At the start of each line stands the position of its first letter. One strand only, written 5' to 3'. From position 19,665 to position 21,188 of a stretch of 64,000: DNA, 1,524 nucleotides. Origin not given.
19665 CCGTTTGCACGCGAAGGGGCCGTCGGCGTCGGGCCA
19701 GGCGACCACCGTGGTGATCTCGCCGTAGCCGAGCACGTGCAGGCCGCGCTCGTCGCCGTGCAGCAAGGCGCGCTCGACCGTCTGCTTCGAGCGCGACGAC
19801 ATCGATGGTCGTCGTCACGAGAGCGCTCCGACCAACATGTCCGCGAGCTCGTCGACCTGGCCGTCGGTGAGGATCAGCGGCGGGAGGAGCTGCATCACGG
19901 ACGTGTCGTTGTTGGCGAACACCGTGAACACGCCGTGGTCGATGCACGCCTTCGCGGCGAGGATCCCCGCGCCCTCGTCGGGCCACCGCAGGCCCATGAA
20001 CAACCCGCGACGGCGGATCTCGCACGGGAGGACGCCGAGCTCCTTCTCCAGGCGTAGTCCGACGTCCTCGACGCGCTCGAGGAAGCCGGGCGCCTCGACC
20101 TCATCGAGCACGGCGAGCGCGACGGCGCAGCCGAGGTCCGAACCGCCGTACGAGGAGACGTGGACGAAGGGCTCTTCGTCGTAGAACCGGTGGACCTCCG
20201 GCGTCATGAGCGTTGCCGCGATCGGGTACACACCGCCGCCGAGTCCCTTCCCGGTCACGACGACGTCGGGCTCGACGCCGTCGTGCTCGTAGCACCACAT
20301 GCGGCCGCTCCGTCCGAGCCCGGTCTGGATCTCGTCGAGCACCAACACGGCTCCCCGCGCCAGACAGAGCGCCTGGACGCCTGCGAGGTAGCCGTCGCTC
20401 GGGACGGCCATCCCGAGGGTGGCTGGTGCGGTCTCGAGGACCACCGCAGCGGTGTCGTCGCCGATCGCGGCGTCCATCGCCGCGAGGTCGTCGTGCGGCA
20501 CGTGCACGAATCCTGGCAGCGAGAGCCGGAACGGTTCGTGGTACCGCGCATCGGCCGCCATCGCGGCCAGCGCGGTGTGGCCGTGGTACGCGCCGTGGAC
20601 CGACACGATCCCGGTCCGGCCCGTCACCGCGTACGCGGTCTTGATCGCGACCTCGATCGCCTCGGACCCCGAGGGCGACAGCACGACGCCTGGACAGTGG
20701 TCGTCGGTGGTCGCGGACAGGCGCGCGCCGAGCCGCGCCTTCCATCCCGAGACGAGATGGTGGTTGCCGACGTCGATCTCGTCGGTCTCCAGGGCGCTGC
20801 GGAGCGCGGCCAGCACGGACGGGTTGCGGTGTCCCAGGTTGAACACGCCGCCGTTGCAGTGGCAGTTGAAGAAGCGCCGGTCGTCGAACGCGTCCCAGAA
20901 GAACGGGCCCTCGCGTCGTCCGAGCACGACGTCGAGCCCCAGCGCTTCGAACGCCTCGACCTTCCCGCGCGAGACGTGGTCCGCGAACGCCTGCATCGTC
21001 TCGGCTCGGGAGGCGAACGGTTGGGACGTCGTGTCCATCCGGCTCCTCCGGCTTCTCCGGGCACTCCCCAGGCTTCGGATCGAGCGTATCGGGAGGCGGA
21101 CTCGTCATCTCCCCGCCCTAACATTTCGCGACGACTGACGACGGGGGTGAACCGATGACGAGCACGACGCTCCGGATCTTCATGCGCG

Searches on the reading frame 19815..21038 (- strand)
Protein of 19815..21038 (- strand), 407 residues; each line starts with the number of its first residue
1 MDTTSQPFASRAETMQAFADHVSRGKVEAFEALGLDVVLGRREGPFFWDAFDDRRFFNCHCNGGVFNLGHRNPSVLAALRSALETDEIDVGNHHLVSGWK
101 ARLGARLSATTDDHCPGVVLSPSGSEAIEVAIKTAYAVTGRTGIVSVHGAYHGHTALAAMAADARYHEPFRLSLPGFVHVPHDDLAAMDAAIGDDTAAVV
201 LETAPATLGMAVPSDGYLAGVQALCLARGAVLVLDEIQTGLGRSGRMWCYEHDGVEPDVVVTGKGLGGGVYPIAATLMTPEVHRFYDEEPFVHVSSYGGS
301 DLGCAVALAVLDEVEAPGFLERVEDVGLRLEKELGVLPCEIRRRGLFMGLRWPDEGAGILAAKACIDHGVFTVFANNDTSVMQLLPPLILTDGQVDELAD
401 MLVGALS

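Call 65: find_encoding_contigs(protein=window:19815-21038:-, flank=10000, max_places=3)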
Protein window:19815-21038:- (407 aa): no gene with exactly this product is on record in the collection.
